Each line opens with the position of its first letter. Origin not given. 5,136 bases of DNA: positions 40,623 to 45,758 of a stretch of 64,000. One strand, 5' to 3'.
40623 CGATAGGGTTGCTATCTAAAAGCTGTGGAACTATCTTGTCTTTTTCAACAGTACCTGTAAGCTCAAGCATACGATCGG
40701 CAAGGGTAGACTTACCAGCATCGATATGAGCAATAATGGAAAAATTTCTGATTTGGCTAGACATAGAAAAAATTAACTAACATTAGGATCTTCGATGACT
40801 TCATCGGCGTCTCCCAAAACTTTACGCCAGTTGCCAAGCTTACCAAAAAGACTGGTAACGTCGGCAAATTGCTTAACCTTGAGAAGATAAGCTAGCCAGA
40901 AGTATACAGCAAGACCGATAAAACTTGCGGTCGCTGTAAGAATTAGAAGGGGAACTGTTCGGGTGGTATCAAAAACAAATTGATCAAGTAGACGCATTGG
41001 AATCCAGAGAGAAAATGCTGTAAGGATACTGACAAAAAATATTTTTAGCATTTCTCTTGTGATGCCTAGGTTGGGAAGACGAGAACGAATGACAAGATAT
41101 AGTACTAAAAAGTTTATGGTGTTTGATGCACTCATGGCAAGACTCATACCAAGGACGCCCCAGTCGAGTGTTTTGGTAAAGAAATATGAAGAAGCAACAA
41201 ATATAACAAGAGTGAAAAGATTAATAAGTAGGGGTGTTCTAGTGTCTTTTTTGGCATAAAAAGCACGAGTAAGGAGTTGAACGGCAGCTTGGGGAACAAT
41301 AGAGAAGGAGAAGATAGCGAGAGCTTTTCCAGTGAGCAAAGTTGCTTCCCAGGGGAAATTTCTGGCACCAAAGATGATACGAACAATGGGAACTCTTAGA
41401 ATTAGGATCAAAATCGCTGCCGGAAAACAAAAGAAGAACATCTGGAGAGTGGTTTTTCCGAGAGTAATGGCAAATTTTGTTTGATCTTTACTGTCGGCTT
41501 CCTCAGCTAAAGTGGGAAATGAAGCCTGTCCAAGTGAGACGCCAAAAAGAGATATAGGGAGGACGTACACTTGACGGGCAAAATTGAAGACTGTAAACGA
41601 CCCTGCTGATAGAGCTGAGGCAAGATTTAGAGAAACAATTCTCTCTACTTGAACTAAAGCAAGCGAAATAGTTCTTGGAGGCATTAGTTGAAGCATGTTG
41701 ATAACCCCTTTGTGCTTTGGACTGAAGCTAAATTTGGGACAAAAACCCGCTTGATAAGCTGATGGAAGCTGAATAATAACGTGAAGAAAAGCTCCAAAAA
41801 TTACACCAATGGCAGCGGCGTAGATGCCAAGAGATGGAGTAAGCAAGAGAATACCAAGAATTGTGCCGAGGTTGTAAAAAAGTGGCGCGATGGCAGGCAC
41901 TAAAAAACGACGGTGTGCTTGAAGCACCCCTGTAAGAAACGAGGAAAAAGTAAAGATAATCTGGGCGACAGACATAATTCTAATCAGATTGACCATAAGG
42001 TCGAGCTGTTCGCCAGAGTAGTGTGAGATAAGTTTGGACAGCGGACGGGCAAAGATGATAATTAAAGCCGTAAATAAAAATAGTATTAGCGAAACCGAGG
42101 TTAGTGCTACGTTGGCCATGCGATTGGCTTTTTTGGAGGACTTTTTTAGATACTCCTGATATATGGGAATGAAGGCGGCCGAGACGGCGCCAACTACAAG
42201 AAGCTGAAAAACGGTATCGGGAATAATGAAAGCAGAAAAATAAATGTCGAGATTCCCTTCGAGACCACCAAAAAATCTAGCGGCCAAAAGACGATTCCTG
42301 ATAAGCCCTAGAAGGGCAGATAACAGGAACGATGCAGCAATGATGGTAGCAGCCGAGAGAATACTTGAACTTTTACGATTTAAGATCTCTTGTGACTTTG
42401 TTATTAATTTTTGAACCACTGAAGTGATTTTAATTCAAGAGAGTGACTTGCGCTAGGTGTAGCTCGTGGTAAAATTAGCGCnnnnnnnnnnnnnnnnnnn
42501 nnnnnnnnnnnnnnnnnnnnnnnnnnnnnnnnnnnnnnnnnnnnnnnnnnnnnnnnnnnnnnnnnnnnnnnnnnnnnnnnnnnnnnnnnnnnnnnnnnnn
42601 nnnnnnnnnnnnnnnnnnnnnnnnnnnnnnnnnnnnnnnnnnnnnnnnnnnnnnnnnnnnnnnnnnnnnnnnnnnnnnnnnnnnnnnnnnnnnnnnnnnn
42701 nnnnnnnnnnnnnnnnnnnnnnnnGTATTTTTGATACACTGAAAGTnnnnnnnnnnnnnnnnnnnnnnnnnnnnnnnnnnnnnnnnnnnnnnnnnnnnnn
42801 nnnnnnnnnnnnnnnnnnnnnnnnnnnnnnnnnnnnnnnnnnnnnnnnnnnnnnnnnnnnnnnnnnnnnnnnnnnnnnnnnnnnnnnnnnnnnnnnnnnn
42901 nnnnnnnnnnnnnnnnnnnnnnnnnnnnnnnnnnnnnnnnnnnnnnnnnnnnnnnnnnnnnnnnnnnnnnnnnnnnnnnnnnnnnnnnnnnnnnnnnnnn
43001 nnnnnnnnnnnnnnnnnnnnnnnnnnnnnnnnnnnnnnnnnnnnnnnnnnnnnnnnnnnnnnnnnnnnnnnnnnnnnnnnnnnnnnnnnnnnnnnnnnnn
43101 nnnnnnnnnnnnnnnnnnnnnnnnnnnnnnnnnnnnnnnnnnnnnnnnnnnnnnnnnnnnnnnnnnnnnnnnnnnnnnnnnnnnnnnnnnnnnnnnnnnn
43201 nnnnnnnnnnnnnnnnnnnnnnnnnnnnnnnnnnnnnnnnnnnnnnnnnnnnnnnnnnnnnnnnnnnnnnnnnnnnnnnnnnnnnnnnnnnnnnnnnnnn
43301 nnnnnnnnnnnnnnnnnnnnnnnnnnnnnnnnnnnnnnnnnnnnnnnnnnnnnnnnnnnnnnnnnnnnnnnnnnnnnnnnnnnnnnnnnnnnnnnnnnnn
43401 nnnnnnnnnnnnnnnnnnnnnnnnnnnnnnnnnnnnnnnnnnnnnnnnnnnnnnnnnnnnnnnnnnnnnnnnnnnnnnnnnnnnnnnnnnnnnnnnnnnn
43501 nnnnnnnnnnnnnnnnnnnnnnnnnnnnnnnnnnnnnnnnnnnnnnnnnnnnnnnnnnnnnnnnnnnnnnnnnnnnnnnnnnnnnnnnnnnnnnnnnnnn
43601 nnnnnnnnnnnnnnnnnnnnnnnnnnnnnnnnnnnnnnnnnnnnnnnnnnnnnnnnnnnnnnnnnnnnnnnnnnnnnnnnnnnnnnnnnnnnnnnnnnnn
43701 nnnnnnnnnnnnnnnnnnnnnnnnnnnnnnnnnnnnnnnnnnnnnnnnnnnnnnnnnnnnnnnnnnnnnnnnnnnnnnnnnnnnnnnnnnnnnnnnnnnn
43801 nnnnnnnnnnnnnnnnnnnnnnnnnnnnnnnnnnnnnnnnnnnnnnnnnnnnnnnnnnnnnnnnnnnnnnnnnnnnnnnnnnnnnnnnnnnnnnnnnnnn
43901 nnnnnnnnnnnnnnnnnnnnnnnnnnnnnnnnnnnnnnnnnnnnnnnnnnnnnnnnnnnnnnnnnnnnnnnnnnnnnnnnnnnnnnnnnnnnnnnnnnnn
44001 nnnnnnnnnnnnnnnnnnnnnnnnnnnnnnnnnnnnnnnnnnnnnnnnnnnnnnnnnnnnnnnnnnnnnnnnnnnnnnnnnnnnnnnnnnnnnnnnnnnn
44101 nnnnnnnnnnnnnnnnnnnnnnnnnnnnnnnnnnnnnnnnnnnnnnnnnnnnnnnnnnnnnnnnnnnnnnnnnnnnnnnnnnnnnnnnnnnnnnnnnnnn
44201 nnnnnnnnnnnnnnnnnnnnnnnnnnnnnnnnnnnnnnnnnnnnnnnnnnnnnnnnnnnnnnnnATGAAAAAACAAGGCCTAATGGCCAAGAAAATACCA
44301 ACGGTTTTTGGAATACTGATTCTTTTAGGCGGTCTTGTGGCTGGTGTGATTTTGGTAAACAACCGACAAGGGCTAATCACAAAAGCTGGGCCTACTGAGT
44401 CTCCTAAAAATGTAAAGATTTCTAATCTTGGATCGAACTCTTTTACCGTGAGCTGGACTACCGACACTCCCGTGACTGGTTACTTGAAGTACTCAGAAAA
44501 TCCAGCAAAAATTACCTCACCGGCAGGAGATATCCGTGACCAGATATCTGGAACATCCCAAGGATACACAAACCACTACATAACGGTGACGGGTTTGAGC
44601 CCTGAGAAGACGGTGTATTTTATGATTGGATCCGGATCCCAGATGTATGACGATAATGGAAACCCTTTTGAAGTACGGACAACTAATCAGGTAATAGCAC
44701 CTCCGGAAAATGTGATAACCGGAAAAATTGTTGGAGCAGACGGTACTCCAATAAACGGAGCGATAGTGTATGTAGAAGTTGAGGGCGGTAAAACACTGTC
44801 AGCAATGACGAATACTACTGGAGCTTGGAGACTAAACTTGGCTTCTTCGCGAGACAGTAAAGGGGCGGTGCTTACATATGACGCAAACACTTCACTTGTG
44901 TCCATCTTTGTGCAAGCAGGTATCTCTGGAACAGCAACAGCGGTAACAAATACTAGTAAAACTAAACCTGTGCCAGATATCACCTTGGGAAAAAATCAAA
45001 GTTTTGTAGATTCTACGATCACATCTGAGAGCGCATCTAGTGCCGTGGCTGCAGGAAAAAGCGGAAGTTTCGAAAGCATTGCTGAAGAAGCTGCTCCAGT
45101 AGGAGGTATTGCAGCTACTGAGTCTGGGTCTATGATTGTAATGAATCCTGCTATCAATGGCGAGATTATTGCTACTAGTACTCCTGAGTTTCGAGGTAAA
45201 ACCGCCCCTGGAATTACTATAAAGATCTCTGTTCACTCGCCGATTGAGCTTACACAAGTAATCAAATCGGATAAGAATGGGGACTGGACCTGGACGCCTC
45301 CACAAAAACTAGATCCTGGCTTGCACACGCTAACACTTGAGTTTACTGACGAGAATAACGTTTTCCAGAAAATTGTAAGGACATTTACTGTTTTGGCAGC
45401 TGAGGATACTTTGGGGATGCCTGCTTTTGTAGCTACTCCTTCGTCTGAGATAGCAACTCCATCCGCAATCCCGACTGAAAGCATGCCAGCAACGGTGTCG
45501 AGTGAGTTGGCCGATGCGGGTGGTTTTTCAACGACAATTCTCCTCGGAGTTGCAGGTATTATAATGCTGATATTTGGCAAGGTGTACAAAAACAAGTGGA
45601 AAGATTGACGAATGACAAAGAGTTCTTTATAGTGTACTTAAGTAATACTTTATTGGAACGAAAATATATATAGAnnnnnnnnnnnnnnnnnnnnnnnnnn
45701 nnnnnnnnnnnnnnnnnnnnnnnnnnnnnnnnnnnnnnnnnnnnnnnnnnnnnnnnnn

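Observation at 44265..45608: FN3/CarbopepD_reg-like surface protein ending in a tripartite sorting signal with a non-canonical LADAG motif; candidate substrate of the sortase at 15332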

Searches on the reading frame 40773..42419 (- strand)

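Call 7: search_protein_families(library=pfam, proteins=[window:40773-42419:-], max_evalue=0.01)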
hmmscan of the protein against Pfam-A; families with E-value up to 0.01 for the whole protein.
window:40773-42419:- (548 aa): 3 families
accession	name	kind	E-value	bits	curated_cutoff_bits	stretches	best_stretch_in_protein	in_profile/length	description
PF03023.19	MurJ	-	1.7e-79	268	27.4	1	56-471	10-424/451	Lipid II flippase MurJ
PF01554.23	MatE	-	1e-08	35.5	24.9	2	250-412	3-160/161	MatE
PF01943.22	Polysacc_synt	-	6.9e-06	26.1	28.2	1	30-306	15-272/274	Polysaccharide biosynthesis protein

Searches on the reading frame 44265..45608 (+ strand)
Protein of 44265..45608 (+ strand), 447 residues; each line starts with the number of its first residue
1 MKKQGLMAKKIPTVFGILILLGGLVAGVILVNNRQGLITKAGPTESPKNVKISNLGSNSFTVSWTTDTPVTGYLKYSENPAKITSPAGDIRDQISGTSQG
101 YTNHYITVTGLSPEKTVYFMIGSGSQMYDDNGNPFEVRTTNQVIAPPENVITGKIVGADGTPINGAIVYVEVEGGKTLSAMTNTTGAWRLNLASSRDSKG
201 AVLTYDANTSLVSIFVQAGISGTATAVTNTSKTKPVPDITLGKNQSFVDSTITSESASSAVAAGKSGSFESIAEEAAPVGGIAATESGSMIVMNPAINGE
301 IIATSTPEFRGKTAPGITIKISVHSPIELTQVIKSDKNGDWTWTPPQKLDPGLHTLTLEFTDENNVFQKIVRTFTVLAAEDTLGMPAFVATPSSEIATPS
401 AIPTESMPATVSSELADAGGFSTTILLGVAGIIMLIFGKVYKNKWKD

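Call 4: search_protein_families(library=pfam, proteins=[window:44265-45608:+], max_evalue=0.1)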
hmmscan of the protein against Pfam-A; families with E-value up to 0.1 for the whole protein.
window:44265-45608:+ (447 aa): 8 families
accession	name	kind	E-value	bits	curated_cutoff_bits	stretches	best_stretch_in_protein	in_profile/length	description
PF19077.6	Big_13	-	1e-08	36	27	1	300-363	22-86/102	Bacterial Ig-like domain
PF16656.11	Pur_ac_phosph_N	-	1.6e-07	32.2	30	1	47-126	1-83/93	Purple acid Phosphatase, N-terminal domain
PF13620.12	CarboxypepD_reg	-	3.2e-06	27.8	32.3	1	151-193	2-46/82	Carboxypeptidase regulatory-like domain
PF00041.27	fn3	-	3.3e-05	24.4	25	1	46-116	2-61/84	Fibronectin type III domain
PF24107.1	DUF7382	-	0.0023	18.2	27.4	1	136-186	7-57/65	Domain of unknown function (DUF7382)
PF13715.12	CarbopepD_reg_2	-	0.011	16.2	32.2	1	151-194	1-42/88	CarboxypepD_reg-like domain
PF17789.7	MG4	-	0.041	14.5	24.7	0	154-204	21-72/95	Macroglobulin domain MG4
PF22647.2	EF_0837-like_N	-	0.091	13.3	27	0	121-155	14-46/48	Deacetylase EF_0837-like composite domain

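Call 6: search_protein_families(library=ncbifam, proteins=[window:44265-45608:+], max_evalue=0.1)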
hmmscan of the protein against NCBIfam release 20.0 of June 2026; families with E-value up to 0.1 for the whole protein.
window:44265-45608:+ (447 aa): 2 families
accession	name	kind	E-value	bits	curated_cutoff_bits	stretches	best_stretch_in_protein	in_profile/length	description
NF052409.1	NOV3845Y_fam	equivalog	0.037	14.3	140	0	401-435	57-91/103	NOV3845Y family cell motility protein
TIGR00638.1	Mop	subfamily_domain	0.067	13.2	55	0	149-193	7-50/70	molybdenum-pterin binding domain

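Call 8: find_homologous_proteins(query=window:44265-45608:+, max_evalue=0.001)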
Query window:44265-45608:+ (447 aa): 179 proteins with E <= 0.001 among 8000 candidates; the best 120 are listed.
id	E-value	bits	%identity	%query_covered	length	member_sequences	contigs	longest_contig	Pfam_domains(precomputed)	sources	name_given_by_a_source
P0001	5.1e-285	963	100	100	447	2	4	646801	PF13620.13,PF19077.7,PF16656.12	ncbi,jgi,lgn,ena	jgi:hypothetical protein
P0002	5.4e-210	716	71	99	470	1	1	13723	PF00041.28,PF19077.7,PF16656.12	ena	-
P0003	2.4e-203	694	71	100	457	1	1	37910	PF00041.28,PF19077.7,PF16656.12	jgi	jgi:hypothetical protein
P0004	9.6e-203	692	72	100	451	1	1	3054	PF00041.28,PF19077.7,PF16656.12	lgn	-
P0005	1.2e-202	692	71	99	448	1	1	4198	PF19077.7,PF16656.12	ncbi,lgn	-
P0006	6.6e-202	689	71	100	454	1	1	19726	PF19077.7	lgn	-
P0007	1.5e-201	688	71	100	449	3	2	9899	PF13620.13,PF19077.7,PF16656.12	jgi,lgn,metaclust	metaclust:\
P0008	2.1e-201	687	72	100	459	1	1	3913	PF00041.28,PF19077.7,PF16656.12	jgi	jgi:hypothetical protein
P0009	5.0e-201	686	70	100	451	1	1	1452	PF00041.28,PF19077.7,PF16656.12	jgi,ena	-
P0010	1.6e-200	685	70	100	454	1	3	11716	PF19077.7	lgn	-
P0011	2.4e-200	684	70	100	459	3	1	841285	PF19077.7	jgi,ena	-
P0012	3.0e-200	684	71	100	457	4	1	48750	PF00041.28,PF19077.7,PF16656.12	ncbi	-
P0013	4.8e-200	683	70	100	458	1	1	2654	PF00041.28,PF19077.7,PF16656.12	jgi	-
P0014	9.2e-200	682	71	100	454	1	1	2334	PF13620.13,PF00041.28,PF19077.7,PF16656.12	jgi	jgi:hypothetical protein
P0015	1.4e-199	681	69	100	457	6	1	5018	PF00041.28,PF19077.7,PF16656.12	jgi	-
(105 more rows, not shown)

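Call 14: find_related_loci(query=A1, collection=genome_contigs, flank=10000)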
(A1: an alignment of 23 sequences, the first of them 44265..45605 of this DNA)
Query A1 (447 aa) in genome_contigs; peptide patterns used: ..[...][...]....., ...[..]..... (x = any residue, [..] = any of these).
194 stretches matched a pattern; 49 encode a relative of the query (tblastn E <= 1e-3); 47 distinct loci.
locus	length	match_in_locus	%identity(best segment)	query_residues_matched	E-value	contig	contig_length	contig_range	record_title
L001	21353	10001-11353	72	1-447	0e+0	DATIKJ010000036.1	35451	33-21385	MAG TPA_asm: Spirochaetia bacterium isolate SMAG_U15715 k141_31848, whole genome shotgun sequence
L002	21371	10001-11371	71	1-447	0e+0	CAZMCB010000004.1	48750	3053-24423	MAG TPA_asm: uncultured Pseudomonadales bacterium isolate SRP263991_co7_276 genome assembly, contig: NODE_720_length_487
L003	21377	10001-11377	68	1-447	0e+0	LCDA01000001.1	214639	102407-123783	MAG: Candidatus Collierbacteria bacterium GW2011_GWA2_42_17 UV06_C0001, whole genome shotgun sequence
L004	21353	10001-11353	69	1-447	0e+0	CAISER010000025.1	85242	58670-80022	Candidatus Collierbacteria bacterium isolate LaPlata_bin-1578 genome assembly, contig: bin-1578:25/43, whole genome shot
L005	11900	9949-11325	59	1-447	7e-169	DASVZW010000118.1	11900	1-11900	MAG TPA_asm: Patescibacteria group bacterium isolate SMAG_U2638 k141_140475, whole genome shotgun sequence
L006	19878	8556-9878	59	1-444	2e-160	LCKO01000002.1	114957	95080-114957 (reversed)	MAG: Candidatus Collierbacteria bacterium GW2011_GWB2_45_17 UX01_C0002, whole genome shotgun sequence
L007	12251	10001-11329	56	1-445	3e-160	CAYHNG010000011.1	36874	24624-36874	MAG TPA_asm: uncultured Pseudomonadales bacterium isolate ERP119705_co13_615 genome assembly, contig: NODE_1346_length_3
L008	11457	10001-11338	57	1-445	1e-157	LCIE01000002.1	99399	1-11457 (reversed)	MAG: Candidatus Collierbacteria bacterium GW2011_GWC2_44_18 UW41_C0002, whole genome shotgun sequence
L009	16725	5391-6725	56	1-446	1e-156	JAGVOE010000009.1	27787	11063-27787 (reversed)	MAG: Candidatus Woesebacteria bacterium isolate DeMMO3_54 c_000000008630, whole genome shotgun sequence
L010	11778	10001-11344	56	1-445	2e-155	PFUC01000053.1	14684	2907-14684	MAG: Candidatus Collierbacteria bacterium CG_4_9_14_3_um_filter_43_16 CG_4_9_14_3_um_filter_150_scaffold_4171_c, whole g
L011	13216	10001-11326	56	1-445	7e-154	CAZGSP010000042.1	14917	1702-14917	MAG TPA_asm: uncultured Pseudomonadales bacterium isolate binchicken_co169_192 genome assembly, contig: k99_597756, whol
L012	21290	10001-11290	56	1-424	2e-151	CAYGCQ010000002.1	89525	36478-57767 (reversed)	MAG TPA_asm: uncultured Pseudomonadales bacterium isolate ERP113451_co1_16 genome assembly, contig: NODE_148_length_8952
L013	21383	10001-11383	70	1-447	0e+0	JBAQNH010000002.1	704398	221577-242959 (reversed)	MAG: Microgenomates group bacterium isolate MFD12002_ilm_asm_bin66 k127_42490, whole genome shotgun sequence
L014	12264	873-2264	54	1-444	1e-149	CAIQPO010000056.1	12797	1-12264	Candidatus Collierbacteria bacterium isolate LaPlata_bin-3582 genome assembly, contig: bin-3582:56/97, whole genome shot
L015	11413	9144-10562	53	1-447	2e-149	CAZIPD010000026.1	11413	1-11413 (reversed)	MAG TPA_asm: uncultured Pseudomonadales bacterium isolate SRP062349_co2_3 genome assembly, contig: NODE_3097_length_1141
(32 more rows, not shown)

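Call 42: predict_structure(alignment_id=A2)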
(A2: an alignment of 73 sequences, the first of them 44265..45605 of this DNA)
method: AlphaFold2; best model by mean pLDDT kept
length: 447 residues; sequences in the alignment: 73
mean_pLDDT: 75.0   pTM: 0.47
mean pLDDT of the five models: 75.0, 74.1, 73.7, 73.6, 72.4
residues with pLDDT >= 90: 118; 70-90: 200; 50-70: 41; < 50: 88
segments of 3 or more residues with pLDDT < 50: 1-6, 37-44, 86-96, 250-285, 383-406
pLDDT, mean of each block of 10 residues (from residue 1): 46 78 87 53 62 91 83 83 55 48 84 89 81 87 87 93 92 92 92 89 87 89 88 91 81 26 29 36 53 81 87 92 86 93 91 89 86 78 41 38 46 59 87 94 77
secondary structure, 60 per line:
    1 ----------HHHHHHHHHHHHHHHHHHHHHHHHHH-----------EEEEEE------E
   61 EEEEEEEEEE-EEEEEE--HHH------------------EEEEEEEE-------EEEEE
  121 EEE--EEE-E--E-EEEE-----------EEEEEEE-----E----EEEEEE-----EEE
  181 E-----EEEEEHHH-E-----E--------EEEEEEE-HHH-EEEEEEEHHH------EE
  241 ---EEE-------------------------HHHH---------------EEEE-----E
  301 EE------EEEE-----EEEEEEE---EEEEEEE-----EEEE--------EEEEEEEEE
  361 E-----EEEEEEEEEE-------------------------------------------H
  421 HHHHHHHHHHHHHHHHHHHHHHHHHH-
elements in order: H11-36 E48-53 E60-70 E72-77 E101-108 E116-123 E126-128 E135-138 E150-156 E167-172 E178-181 E187-191 E211-217 E223-229 E244-246 H272-275 E291-294 E300-302 E309-312 E318-324 E328-334 E340-343 E352-361 E367-376 H420-446

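Call 46: fold_search(model_id=the predicted structure, library=pdb)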
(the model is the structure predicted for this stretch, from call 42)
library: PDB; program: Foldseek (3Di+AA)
matches with E <= 10: 1864; with E <= 0.001: 271
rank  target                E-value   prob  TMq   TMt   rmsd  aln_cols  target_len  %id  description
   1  7mrq                  3.1e-09  1.00  0.14  0.21  21.8       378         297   13  Chicken CNTN4 FN1-FN3 domains with T751A, V752A, Y781A, E786A mutations (released 2022-01-05)
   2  5e7l                  7.3e-09  1.00  0.16  0.23  21.2       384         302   10  Crystal structure of mouse CNTN2 FN1-FN3 domains (released 2016-08-31)
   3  7mrk_D                7.3e-09  1.00  0.15  0.22  20.7       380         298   12  Chicken CNTN4 APP complex (released 2022-01-05)
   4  5e55_A                1.1e-08  1.00  0.14  0.19  19.7       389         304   11  Crystal structure of mouse CNTN6 FN1-FN3 domains (released 2016-08-31)
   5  8qox_B                1.3e-08  1.00  0.17  0.17  23.3       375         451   14  Two-component assembly of SlaA and SlaB S-layer proteins of Sulfolobus acidocaldarius (released 2024-02-21)
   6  1zlg                  1.4e-08  1.00  0.15  0.11  21.3       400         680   12  Solution structure of the extracellular matrix protein anosmin-1 (released 2006-05-09)
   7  4p99_A                2.9e-08  1.00  0.14  0.15  26.6       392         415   12  Ca2+-stabilized adhesin helps an Antarctic bacterium reach out and bind ice (released 2014-06-18)
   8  5irb_A                3.3e-08  1.00  0.14  0.19  26.0       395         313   11  Structural insight into host cell surface retention of a 1.5-MDa bacterial ice-binding adhesin (released 2017-07-19)
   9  7mrn_A                4.5e-08  1.00  0.15  0.22  21.3       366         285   12  Mouse CNTN5 APP complex (released 2022-01-05)
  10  5e55_B                5.6e-08  1.00  0.13  0.19  20.1       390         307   11  Crystal structure of mouse CNTN6 FN1-FN3 domains (released 2016-08-31)
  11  5e53_B                6.2e-08  1.00  0.15  0.22  20.4       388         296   11  Crystal structure of chicken CNTN1 FN1-FN3 domains (released 2016-08-31)
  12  2yn5_B                7.0e-08  1.00  0.16  0.23  21.9       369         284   13  Structural insight into the giant calcium-binding adhesin SiiE: implications for the adhesion of Salmonella enterica t (released 2013-04-03)
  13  2yn5_A                8.6e-08  1.00  0.15  0.23  22.6       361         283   14  Structural insight into the giant calcium-binding adhesin SiiE: implications for the adhesion of Salmonella enterica t (released 2013-04-03)
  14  7mrs_A                9.6e-08  1.00  0.16  0.22  20.4       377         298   10  Zebrafish CNTN4 APPb complex (released 2022-01-05)
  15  7mro                  1.2e-07  1.00  0.15  0.21  21.1       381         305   10  Zebrafish CNTN4 FN1-FN3 domains (released 2022-01-05)
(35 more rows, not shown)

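Call 69: find_encoding_contigs(protein=P0001, flank=3000, max_places=4)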
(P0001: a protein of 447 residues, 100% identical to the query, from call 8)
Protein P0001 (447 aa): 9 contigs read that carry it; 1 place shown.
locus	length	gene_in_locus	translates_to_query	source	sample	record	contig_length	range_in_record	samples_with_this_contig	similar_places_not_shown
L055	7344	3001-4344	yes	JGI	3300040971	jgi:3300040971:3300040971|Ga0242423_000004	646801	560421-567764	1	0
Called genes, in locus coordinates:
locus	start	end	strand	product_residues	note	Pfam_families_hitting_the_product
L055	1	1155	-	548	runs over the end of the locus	PF01943:Polysacc_synt (weak), PF03023:MurJ, PF01554:MatE (weak)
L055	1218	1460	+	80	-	PF01649:Ribosomal_S20p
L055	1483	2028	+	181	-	PF05137:PilN (weak)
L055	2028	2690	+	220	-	-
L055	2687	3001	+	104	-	-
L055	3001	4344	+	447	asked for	PF16656:Pur_ac_phosph_N, PF13620:CarboxypepD_reg (faint), PF19077:Big_13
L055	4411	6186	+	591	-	-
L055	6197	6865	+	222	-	-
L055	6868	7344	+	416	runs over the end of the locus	PF00070:Pyr_redox (faint), PF01266:DAO, PF01593:Amino_oxidase, PF13450:NAD_binding_8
